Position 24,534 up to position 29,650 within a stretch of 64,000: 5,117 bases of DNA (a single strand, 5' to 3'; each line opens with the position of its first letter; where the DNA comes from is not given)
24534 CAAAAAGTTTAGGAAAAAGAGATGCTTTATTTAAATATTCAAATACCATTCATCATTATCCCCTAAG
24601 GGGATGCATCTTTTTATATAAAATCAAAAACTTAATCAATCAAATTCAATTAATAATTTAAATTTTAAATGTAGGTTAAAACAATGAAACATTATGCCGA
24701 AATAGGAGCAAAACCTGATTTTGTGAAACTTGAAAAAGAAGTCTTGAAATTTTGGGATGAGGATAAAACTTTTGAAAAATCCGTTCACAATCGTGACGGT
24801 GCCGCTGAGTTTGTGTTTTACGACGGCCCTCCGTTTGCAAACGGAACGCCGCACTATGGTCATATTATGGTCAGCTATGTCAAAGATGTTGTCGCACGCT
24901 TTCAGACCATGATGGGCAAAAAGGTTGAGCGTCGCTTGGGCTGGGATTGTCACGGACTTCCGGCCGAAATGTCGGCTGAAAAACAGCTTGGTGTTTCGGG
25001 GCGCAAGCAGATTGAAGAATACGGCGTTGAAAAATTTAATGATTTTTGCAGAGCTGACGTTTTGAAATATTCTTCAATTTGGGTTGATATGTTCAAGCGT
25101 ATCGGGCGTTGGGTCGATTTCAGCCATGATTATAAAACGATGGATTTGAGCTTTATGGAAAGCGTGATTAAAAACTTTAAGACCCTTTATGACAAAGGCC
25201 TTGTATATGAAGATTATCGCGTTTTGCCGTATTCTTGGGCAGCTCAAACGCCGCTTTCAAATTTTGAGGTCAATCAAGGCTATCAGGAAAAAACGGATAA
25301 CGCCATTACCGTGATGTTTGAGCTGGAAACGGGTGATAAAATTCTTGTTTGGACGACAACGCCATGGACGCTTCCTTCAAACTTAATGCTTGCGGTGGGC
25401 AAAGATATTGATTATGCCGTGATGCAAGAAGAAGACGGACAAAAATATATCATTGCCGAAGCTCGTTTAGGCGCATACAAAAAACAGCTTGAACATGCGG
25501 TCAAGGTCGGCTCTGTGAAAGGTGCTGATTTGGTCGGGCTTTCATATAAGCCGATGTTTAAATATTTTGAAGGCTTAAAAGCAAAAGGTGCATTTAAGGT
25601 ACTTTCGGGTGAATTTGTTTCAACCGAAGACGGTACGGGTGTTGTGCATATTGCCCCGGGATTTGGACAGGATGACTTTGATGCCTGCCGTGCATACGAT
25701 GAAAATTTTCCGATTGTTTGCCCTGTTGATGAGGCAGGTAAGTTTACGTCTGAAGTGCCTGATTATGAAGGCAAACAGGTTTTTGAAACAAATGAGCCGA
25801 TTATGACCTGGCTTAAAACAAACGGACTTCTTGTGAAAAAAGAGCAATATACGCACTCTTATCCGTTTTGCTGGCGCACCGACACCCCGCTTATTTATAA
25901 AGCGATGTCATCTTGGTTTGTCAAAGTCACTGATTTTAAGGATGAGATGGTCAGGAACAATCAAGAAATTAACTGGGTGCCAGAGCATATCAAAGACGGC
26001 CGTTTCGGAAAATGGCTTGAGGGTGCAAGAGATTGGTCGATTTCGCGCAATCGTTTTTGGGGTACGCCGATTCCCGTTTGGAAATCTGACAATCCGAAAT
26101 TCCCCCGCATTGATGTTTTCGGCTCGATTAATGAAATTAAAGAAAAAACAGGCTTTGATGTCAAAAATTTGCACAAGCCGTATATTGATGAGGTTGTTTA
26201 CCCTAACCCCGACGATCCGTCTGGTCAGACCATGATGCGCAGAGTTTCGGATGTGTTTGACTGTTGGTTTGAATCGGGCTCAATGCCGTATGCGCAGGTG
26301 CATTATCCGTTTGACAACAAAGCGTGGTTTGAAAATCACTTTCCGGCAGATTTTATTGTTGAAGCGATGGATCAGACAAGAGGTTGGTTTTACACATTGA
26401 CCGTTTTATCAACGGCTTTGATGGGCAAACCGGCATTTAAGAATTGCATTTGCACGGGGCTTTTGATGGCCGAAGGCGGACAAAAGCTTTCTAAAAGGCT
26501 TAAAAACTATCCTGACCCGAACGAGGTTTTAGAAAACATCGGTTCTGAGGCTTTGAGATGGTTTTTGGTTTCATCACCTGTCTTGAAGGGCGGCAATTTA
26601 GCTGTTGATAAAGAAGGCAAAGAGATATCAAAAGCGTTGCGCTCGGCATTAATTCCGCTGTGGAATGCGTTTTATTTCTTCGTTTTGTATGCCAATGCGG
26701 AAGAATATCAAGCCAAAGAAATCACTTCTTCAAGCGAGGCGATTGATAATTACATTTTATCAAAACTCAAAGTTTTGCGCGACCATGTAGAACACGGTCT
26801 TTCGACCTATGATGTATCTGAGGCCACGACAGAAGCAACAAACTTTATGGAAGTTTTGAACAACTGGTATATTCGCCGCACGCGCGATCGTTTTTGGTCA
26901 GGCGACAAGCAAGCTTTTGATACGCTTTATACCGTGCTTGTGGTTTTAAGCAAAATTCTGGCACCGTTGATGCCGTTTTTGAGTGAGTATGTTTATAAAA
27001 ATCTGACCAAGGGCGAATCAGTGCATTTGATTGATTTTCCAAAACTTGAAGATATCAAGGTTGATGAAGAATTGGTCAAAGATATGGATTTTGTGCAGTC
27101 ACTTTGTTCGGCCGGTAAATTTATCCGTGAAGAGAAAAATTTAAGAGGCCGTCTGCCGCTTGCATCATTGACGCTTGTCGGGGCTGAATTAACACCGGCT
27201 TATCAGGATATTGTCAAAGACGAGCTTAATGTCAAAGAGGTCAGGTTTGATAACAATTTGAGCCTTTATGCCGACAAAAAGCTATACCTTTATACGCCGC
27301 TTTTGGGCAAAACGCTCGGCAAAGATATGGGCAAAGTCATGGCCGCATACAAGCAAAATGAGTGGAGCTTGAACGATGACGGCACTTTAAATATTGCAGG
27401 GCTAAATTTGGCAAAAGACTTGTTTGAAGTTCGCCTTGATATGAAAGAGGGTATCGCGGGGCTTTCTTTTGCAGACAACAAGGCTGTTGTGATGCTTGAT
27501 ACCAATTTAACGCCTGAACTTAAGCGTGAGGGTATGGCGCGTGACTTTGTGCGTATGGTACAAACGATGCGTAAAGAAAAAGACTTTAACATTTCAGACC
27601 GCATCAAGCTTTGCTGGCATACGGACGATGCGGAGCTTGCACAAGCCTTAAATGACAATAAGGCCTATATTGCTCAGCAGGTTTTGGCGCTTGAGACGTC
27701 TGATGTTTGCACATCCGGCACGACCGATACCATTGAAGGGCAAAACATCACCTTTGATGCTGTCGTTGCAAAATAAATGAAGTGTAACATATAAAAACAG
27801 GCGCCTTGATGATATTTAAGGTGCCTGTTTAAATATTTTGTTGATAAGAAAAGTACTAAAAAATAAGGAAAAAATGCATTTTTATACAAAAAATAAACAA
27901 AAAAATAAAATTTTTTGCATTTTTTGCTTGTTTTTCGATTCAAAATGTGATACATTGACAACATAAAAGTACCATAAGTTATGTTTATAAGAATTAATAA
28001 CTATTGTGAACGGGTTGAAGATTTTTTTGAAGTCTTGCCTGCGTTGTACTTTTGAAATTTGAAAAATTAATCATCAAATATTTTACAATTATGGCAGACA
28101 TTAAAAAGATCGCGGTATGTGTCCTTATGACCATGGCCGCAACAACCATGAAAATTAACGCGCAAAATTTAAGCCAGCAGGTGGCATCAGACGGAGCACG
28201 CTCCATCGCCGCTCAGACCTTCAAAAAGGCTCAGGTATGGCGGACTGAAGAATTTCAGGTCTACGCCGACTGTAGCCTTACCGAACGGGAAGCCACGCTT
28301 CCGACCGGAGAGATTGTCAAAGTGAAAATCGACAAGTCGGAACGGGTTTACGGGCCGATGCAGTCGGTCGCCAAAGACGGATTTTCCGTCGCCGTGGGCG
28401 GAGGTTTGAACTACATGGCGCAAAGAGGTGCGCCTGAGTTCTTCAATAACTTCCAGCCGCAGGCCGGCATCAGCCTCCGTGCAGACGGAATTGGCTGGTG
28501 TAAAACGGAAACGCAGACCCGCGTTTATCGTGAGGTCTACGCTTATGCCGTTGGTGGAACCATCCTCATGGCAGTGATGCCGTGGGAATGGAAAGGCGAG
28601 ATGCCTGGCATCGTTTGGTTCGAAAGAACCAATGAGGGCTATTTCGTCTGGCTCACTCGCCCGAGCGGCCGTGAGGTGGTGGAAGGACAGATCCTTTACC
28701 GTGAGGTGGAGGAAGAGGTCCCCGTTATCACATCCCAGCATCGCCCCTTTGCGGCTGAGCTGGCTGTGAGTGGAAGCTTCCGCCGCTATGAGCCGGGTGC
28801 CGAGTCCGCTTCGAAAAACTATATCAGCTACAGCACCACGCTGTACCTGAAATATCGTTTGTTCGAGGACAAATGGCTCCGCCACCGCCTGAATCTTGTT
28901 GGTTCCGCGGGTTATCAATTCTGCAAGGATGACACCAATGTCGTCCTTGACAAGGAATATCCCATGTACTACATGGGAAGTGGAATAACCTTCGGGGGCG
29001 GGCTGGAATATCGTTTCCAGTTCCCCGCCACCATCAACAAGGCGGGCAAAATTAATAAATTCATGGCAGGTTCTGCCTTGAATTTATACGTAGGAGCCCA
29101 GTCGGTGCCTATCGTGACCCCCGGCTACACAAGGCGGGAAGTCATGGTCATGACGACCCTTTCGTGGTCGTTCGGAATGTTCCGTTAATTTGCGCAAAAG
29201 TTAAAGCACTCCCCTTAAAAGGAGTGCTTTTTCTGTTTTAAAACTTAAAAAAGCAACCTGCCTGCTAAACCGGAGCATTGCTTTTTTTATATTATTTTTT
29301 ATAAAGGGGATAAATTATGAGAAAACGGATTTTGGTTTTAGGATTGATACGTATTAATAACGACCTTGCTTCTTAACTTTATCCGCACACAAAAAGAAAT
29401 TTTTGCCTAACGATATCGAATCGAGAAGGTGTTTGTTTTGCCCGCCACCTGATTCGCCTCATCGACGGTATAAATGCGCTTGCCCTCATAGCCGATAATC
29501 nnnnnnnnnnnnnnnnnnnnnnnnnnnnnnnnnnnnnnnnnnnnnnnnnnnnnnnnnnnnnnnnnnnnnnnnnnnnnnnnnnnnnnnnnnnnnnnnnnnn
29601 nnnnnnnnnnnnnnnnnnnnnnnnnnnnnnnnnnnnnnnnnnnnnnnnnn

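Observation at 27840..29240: Single-gene GC-rich insertion encoding a putative outer-membrane beta-barrel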

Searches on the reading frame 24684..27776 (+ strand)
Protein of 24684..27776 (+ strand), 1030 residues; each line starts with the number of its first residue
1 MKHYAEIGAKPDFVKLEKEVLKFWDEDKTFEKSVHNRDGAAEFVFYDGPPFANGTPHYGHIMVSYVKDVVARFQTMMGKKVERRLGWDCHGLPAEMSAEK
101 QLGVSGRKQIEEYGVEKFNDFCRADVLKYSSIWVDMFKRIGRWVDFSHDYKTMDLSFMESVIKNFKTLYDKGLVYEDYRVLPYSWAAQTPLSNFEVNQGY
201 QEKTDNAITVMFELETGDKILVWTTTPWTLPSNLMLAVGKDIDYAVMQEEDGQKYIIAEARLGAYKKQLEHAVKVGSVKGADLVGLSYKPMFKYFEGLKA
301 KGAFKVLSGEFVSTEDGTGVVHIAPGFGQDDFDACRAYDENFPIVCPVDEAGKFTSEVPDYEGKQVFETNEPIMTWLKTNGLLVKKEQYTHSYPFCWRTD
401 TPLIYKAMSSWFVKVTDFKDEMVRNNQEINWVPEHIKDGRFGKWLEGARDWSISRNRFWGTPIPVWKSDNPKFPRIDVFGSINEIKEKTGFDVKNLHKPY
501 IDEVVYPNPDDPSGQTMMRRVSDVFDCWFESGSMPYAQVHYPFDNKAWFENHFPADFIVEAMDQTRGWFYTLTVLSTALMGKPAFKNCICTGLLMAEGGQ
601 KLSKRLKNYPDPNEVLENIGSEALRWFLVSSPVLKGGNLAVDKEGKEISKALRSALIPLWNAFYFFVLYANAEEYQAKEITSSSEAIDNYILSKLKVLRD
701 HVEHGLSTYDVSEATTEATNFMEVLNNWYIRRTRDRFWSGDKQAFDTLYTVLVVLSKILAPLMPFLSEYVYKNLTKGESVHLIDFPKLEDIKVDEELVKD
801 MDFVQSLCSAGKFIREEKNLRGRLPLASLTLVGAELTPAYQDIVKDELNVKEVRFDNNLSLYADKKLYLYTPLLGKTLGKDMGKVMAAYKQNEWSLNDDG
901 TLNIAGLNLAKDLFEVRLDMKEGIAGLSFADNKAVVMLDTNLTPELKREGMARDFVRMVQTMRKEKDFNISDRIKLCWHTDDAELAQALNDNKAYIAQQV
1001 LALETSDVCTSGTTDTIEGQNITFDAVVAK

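Call 6: search_protein_families(library=pfam, proteins=[window:24684-27776:+], max_evalue=0.1)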
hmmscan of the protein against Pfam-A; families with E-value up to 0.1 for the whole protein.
window:24684-27776:+ (1030 aa): 5 families
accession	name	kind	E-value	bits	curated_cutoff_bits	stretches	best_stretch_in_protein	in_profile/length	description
PF00133.28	tRNA-synt_1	-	7.1e-135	450.4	22.7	1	20-635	2-409/414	tRNA synthetases class I (I, L, M and V)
PF19302.4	DUF5915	-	1.1e-33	116.9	27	1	841-1018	1-184/195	Domain of unknown function (DUF5915)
PF08264.19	Anticodon_1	-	2.2e-25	89.7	25.1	1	688-826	1-144/148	Anticodon-binding domain of tRNA ligase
PF09334.17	tRNA-synt_1g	-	3.7e-17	62.6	20.1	2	50-126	8-83/391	tRNA synthetases class I (M)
PF01406.26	tRNA-synt_1e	-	0.0098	15.7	27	1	575-630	228-282/301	tRNA synthetases class I (C) catalytic domain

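Call 18: find_related_loci(query=window:24684-27776:+, collection=genome_contigs, flank=10000)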
Query window:24684-27776:+ (1030 aa) in genome_contigs; peptide patterns used: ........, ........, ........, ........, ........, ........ (x = any residue, [..] = any of these).
600 stretches matched a pattern (row limit reached: there are more); 597 encode a relative of the query (tblastn E <= 1e-3); the best 80 are kept; 80 distinct loci.
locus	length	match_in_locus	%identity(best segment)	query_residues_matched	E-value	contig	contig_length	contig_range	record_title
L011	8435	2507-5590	91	1-1029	0e+0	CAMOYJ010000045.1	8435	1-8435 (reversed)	MAG: uncultured Alphaproteobacteria bacterium isolate SRR873604_bin.135_metaWRAP_v1.3_MAG genome assembly, contig: NODE_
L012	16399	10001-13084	91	1-1029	0e+0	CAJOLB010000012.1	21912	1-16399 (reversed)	uncultured Alphaproteobacteria bacterium isolate Reindeer_2_mag_112 genome assembly, contig: scaffold_1639, whole genome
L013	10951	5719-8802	85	1-1029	0e+0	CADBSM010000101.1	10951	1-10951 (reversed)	MAG: uncultured proteobacterium isolate RUG14252 genome assembly, contig: RUG14252_asm_101, whole genome shotgun sequenc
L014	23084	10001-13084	86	1-1029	0e+0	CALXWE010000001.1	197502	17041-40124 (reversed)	MAG: uncultured Alphaproteobacteria bacterium isolate BRZ_SP__bin53 genome assembly, contig: BRZ_SP__NODE_37_length_1975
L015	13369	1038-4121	86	1-1029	0e+0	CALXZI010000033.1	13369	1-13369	MAG: uncultured Alphaproteobacteria bacterium isolate BRZ_RN__bin68 genome assembly, contig: BRZ_RN__NODE_5646_length_13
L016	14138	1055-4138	85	1-1029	0e+0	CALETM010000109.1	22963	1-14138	MAG TPA_asm: uncultured Alphaproteobacteria bacterium isolate ERR2619727_bin.69_CONCOCT_v1.1_MAG genome assembly, contig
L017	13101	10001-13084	85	1-1029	0e+0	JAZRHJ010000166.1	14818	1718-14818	MAG: Alphaproteobacteria bacterium isolate T1900045482_YK20190176.MAGScoT_cleanbin_000025 SGB_7325_k141_684064, whole ge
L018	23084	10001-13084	85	1-1029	0e+0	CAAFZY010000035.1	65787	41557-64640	MAG TPA_asm: Alphaproteobacteria bacterium, isolate HGM16767, WGS project CAAFZY010000000 data, contig: SRS475987_54_k11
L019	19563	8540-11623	86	1-1029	0e+0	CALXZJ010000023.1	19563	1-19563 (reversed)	MAG: uncultured Alphaproteobacteria bacterium isolate BRZ_EQ__bin53 genome assembly, contig: BRZ_EQ__NODE_4348_length_19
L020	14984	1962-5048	85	1-1029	0e+0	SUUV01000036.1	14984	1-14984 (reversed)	MAG: Alphaproteobacteria bacterium isolate SIG55 NODE_69218_length_14984_cov_2.833210, whole genome shotgun sequence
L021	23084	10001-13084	84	1-1029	0e+0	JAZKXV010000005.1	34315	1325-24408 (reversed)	MAG: Alphaproteobacteria bacterium isolate T1900045114_TC20190108.MAGScoT_cleanbin_000007 SGB_4803_k141_1828108, whole g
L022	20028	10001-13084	84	1-1029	0e+0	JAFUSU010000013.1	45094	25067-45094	MAG: Alphaproteobacteria bacterium isolate RGIG4793 Roe_deer_Reticulum-3__c1548, whole genome shotgun sequence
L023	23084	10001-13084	84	1-1029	0e+0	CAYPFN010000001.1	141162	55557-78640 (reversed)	MAG TPA_asm: uncultured Azospirillaceae bacterium isolate SRP141132_co1_303 genome assembly, contig: NODE_30_length_1411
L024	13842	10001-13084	84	1-1029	0e+0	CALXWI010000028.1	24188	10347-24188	MAG: uncultured Alphaproteobacteria bacterium isolate BRZ_ED__bin7 genome assembly, contig: BRZ_ED__NODE_2276_length_241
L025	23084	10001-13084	84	1-1029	0e+0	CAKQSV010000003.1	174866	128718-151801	MAG: uncultured Alphaproteobacteria bacterium isolate REFINED_METABAT215_TOP10_CONTIGS_1500_ASSEMBLY_K77_MERGED__Hadza_M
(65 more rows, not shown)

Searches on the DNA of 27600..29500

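Call 47: search_rna_families(source=window, start=27600, end=29500, threshold=evalue, max_evalue=1)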
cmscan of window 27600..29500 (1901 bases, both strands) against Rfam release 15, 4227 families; matches with E-value up to 1: 4.
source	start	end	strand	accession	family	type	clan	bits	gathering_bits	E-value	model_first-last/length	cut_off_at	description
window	29198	29314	-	RF02618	SSRC34_2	Gene; sRNA;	-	37.4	48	0.00051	1-125/125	no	Streptococcus sRNA 34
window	29202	29236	+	RF02847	Ref64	Gene; sRNA;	-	28.3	44.3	0.0076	1-69/69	no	Enterococcus sRNA 64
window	29127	29236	+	RF00506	Thr_leader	Cis-reg; leader;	-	20.4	55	0.73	1-118/118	no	Threonine operon leader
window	29186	29306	+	RF00015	U4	Gene; snRNA; splicing;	CL00007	17.1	46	0.5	1-138/138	no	U4 spliceosomal RNA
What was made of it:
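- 27963..28090 (+): 5' leader of about 128 nt (start inferred). It holds the conserved box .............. at 28005-28018 and ............... There is no Shine-Dalgarno motif before the ATG. There is no Rfam match (call 47).
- Tried and rejected: There is no Rfam family above threshold (call 47).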
